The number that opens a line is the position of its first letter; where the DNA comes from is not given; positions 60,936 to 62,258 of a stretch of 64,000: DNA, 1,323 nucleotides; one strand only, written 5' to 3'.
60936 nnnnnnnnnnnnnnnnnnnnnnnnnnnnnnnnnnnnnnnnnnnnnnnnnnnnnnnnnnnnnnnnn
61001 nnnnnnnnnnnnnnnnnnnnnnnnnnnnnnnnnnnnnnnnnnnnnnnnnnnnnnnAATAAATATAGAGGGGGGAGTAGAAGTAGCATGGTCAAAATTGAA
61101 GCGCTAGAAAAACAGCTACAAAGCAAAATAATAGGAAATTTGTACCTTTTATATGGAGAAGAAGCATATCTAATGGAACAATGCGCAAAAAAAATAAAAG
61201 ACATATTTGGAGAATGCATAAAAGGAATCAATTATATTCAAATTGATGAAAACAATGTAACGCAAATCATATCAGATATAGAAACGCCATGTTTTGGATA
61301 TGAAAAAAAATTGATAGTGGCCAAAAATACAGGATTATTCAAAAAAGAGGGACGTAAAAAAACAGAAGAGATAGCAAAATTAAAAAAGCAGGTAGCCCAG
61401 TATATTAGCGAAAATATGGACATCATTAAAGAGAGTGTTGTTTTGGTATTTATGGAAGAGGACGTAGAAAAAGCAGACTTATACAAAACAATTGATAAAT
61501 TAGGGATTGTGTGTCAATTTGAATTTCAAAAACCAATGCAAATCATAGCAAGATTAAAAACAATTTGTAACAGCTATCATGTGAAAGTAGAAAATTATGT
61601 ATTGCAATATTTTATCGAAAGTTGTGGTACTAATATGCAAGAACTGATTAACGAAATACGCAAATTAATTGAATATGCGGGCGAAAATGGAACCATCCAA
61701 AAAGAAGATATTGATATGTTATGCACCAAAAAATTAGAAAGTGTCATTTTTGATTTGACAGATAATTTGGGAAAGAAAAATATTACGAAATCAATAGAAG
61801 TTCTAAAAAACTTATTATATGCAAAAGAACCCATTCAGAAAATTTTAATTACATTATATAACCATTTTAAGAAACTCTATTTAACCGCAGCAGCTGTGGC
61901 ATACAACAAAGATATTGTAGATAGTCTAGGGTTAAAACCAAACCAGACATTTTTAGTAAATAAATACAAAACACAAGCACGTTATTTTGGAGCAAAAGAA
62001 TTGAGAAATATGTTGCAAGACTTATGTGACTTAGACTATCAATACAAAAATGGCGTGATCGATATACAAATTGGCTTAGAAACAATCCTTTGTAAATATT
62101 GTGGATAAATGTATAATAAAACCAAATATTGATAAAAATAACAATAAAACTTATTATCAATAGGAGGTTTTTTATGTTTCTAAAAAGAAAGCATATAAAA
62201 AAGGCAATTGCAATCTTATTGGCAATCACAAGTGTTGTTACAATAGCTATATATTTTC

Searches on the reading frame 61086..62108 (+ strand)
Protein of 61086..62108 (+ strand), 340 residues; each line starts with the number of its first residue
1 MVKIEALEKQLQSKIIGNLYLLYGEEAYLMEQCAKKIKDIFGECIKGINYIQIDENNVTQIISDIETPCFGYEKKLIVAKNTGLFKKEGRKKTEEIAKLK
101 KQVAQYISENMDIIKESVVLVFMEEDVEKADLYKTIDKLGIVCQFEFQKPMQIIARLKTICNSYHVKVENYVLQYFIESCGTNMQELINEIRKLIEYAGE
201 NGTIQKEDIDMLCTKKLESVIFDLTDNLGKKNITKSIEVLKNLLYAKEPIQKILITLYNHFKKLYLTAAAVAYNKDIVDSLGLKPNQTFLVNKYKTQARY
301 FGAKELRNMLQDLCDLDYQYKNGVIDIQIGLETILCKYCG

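Call 60: search_protein_families(library=pfam, proteins=[window:61086-62108:+], max_evalue=0.00001)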
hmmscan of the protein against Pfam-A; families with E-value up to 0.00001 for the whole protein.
window:61086-62108:+ (340 aa): 2 families
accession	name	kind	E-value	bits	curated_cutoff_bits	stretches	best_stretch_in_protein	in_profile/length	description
PF21694.2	DNA_pol3_delta_C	-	4.2e-19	69.2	27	1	219-338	2-121/121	DNA polymerase III delta subunit, C-terminal domain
PF06144.19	DNA_pol3_delta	-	2.4e-12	47.3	21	1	20-142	1-120/124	DNA polymerase III, delta subunit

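Call 70: find_encoding_contigs(protein=window:61086-62108:+, flank=10000, max_places=2)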
Protein window:61086-62108:+ (340 aa): no gene with exactly this product is on record in the collection.
